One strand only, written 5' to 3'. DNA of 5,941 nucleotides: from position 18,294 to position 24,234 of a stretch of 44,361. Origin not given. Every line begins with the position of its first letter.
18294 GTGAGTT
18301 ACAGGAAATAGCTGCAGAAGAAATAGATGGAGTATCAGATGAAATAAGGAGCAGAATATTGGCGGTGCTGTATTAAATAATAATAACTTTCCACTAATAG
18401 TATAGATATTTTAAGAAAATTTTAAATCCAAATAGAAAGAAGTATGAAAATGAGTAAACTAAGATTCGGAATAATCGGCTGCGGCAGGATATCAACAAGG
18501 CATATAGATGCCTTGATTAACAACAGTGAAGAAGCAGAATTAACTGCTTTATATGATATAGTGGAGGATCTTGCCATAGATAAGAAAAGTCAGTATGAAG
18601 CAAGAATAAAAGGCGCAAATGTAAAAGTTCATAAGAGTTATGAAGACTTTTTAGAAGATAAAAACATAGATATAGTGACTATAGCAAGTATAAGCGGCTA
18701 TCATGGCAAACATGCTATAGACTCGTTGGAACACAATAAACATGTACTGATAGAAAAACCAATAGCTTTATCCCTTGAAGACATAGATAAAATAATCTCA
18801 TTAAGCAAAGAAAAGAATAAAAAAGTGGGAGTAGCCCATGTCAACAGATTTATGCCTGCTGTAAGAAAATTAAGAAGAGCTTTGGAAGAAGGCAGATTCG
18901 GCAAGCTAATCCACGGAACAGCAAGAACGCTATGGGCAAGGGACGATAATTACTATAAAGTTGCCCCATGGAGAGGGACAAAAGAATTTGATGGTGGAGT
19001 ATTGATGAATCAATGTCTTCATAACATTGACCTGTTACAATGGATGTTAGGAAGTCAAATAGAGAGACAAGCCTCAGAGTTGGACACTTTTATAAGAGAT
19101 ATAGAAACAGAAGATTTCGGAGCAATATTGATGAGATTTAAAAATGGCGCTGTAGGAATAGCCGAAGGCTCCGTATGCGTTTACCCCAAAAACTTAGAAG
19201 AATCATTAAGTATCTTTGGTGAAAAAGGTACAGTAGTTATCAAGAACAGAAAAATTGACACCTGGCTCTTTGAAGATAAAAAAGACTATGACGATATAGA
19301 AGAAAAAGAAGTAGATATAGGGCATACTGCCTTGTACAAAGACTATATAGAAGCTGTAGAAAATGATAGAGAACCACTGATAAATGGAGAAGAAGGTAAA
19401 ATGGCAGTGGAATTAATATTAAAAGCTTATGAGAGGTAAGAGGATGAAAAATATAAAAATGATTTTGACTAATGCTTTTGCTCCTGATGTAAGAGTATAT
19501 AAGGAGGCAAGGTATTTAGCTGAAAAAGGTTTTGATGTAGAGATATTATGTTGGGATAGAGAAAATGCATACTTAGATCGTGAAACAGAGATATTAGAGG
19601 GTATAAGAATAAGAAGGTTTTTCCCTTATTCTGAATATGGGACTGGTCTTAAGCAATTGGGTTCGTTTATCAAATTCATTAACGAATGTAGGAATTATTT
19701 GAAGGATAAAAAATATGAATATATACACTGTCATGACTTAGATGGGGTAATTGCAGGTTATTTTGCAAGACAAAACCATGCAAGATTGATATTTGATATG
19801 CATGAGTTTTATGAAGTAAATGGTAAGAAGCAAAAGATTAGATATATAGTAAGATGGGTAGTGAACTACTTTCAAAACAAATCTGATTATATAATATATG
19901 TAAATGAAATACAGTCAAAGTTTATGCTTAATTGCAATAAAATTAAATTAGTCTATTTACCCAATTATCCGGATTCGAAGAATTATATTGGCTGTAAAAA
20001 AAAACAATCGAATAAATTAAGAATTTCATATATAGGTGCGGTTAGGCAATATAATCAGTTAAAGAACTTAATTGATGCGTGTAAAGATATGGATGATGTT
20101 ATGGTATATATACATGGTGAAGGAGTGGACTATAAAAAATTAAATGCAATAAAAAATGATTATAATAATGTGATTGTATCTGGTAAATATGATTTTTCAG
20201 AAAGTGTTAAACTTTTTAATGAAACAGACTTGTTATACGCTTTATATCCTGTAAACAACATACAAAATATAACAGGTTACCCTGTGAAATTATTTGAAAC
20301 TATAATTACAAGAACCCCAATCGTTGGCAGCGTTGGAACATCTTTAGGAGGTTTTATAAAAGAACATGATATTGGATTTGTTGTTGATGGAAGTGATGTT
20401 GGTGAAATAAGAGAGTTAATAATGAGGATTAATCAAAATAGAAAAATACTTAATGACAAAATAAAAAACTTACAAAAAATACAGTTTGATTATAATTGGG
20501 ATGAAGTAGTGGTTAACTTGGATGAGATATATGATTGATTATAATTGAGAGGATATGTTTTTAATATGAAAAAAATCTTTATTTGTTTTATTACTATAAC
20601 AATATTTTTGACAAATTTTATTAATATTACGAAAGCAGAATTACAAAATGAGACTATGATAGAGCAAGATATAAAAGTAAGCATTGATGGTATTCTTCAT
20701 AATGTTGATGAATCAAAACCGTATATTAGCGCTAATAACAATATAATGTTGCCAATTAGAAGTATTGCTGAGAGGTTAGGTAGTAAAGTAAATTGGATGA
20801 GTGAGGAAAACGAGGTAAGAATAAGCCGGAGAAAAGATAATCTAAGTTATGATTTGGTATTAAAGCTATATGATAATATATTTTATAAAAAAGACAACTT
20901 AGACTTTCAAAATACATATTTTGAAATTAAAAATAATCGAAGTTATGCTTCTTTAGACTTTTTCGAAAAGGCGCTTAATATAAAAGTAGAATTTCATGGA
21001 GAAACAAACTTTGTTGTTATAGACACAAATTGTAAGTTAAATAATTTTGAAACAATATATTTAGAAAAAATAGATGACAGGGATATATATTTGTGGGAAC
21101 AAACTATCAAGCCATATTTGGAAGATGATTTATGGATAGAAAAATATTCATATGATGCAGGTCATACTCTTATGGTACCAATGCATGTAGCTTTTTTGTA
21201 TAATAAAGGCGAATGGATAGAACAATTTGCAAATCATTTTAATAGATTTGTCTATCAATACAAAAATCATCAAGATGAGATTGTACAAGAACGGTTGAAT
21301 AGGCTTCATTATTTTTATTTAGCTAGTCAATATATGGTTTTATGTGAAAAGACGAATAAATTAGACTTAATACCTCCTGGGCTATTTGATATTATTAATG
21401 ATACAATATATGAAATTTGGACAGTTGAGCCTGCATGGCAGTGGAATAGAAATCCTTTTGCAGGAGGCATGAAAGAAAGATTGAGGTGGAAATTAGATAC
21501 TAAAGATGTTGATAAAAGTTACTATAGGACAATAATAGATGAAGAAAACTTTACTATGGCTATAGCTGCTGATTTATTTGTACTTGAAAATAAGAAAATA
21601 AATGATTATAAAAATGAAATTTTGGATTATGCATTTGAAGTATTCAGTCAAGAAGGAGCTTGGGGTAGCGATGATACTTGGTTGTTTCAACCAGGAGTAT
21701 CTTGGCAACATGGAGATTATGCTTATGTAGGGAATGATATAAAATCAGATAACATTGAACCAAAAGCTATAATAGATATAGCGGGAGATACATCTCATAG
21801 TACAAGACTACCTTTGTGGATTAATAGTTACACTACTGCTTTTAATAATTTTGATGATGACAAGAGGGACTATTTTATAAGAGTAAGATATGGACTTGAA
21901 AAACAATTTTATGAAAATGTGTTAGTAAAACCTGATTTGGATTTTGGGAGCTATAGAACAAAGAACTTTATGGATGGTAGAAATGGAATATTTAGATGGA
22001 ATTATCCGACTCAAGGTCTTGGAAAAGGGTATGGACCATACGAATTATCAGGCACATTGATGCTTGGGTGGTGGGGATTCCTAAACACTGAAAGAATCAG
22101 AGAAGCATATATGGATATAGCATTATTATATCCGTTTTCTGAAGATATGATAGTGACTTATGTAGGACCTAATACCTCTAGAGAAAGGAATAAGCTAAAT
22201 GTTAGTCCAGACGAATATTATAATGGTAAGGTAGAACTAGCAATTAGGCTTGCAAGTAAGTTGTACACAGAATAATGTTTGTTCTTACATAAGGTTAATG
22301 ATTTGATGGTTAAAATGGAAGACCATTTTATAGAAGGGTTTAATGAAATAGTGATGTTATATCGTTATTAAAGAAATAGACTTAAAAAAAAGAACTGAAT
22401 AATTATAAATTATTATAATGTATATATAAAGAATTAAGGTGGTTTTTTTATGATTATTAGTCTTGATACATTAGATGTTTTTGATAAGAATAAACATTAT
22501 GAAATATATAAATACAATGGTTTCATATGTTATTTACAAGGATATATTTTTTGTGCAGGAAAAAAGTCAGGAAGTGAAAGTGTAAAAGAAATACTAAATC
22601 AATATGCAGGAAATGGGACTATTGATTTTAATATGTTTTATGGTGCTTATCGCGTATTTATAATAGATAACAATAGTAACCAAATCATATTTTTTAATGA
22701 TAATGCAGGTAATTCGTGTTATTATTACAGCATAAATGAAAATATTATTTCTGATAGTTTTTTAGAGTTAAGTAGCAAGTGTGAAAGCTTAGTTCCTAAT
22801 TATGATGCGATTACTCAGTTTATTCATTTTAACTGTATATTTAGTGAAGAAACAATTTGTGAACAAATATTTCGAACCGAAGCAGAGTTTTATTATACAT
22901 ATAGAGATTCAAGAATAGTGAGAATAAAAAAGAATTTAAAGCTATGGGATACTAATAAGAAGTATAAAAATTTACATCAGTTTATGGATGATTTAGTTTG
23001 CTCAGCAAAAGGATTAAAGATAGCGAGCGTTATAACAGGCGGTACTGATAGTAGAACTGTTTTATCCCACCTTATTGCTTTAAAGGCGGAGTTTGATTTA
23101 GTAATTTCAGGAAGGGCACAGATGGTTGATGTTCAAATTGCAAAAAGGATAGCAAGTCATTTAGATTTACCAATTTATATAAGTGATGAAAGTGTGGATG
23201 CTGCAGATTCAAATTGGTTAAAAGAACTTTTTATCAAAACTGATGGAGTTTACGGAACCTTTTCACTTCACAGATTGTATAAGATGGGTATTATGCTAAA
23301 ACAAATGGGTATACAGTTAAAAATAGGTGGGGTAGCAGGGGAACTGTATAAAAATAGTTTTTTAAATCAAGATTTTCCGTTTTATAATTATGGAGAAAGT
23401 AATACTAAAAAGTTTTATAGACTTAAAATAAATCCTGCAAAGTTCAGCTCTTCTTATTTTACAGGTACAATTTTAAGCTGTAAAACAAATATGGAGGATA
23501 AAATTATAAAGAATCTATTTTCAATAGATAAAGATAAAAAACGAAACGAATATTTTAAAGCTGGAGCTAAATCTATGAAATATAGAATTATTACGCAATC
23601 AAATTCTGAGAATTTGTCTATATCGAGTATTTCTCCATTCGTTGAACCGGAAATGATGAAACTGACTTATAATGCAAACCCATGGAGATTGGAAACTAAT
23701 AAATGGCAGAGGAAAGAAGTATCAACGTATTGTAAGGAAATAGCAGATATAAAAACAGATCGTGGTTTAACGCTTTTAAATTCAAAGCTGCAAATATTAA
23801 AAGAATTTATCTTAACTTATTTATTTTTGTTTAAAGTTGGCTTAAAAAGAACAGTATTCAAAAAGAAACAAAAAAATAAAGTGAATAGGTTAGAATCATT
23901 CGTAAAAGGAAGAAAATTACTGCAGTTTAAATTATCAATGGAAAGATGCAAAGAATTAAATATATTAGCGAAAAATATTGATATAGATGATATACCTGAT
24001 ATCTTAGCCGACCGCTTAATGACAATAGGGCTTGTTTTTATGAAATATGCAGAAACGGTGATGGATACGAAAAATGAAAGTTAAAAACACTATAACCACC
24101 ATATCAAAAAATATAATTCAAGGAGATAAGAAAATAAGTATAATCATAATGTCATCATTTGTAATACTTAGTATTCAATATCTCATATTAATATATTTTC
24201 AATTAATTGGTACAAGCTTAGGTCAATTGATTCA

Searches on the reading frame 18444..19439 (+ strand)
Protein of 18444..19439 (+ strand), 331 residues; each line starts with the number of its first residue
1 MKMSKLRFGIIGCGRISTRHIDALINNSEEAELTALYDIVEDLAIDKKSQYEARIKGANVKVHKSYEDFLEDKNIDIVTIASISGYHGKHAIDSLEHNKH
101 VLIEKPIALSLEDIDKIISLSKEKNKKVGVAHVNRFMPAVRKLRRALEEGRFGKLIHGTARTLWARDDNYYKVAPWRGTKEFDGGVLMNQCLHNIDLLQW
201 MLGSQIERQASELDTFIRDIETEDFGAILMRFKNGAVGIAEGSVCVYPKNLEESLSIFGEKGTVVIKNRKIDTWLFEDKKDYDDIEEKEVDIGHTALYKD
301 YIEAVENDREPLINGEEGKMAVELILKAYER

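Call 18: search_protein_families(library=pfam, proteins=[window:18444-19439:+], max_evalue=0.001)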
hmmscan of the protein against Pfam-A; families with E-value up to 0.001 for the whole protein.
window:18444-19439:+ (331 aa): 4 families
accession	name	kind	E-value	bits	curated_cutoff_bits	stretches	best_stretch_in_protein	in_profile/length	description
PF22725.1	GFO_IDH_MocA_C3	-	2.1e-28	99.2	27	1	140-264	1-123/124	GFO/IDH/MocA C-terminal domain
PF01408.29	GFO_IDH_MocA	-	1e-25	91.2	24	1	6-132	1-120/120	Oxidoreductase family, NAD-binding Rossmann fold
PF02894.22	GFO_IDH_MocA_C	-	7.9e-23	81.8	22.9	1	144-330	1-208/218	Oxidoreductase family, C-terminal alpha/beta domain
PF03447.22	NAD_binding_3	-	9.6e-05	23.5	24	1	12-128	1-113/116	Homoserine dehydrogenase, NAD binding domain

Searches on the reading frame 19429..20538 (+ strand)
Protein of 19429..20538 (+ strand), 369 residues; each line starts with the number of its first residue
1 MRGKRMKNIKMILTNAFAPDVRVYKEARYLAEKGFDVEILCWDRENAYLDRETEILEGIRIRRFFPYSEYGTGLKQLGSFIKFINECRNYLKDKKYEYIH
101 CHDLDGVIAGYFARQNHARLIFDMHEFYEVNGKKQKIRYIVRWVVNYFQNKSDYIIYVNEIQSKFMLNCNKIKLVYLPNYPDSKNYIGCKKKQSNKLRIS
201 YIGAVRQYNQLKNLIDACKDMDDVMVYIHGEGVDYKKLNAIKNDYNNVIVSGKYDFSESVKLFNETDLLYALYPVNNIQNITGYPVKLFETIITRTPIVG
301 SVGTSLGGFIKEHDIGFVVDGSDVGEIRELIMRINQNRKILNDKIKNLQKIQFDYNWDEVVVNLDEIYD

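Call 18: search_protein_families(library=pfam, proteins=[window:19429-20538:+], max_evalue=0.001)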
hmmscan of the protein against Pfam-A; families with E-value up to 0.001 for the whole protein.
window:19429-20538:+ (369 aa): 5 families
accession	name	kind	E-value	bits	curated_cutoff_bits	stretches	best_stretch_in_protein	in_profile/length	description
PF13439.12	Glyco_transf_4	-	4.2e-12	46.9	28.5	1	22-167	7-149/170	Glycosyltransferase Family 4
PF13579.12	Glyco_trans_4_4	-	1.4e-10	42.1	29.7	1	21-160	5-136/158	Glycosyl transferase 4-like domain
PF00534.26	Glycos_transf_1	-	7.5e-08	32.5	26.4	1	191-347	10-168/172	Glycosyl transferases group 1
PF13477.12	Glyco_trans_4_2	-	6.7e-07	30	23.4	1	24-156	14-136/139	Glycosyl transferase 4-like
PF13692.12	Glyco_trans_1_4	-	0.00011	23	27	1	198-334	3-139/142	Glycosyl transferases group 1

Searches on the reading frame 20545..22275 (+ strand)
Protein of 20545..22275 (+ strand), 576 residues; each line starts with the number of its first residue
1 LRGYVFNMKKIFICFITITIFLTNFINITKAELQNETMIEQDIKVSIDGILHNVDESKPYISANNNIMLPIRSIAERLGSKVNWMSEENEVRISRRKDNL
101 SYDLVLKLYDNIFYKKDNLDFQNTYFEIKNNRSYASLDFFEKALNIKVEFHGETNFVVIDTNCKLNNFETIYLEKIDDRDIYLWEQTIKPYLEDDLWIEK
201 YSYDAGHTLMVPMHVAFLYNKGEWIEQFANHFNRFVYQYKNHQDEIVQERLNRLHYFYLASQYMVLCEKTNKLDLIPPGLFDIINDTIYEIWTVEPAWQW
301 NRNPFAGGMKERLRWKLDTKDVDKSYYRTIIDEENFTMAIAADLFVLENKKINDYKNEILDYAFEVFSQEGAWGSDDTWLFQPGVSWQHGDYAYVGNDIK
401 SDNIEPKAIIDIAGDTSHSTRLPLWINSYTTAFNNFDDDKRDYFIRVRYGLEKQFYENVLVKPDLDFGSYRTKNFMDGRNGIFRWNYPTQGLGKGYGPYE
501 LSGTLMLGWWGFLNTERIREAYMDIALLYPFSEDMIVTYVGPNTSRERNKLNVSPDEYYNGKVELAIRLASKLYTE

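Call 18: search_protein_families(library=pfam, proteins=[window:20545-22275:+], max_evalue=0.001)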
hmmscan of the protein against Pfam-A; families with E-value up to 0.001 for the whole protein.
window:20545-22275:+ (576 aa): 1 family
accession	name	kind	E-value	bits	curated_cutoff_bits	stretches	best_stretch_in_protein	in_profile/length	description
PF07833.16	Cu_amine_oxidN1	-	2.8e-14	53.4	24.2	1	56-159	10-108/108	Copper amine oxidase N-terminal domain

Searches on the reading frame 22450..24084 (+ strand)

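Call 18: search_protein_families(library=pfam, proteins=[window:22450-24084:+], max_evalue=0.001)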
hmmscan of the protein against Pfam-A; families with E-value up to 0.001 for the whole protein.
window:22450-24084:+ (544 aa): 0 families

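Call 27: search_protein_families(library=pfam, proteins=[window:22450-24084:+], max_evalue=10)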
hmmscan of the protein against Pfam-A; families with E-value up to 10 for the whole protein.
window:22450-24084:+ (544 aa): 1 family
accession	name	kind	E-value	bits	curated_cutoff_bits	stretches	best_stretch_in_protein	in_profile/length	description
PF13537.11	GATase_7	-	0.043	14.3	25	1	37-97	50-108/123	Glutamine amidotransferase domain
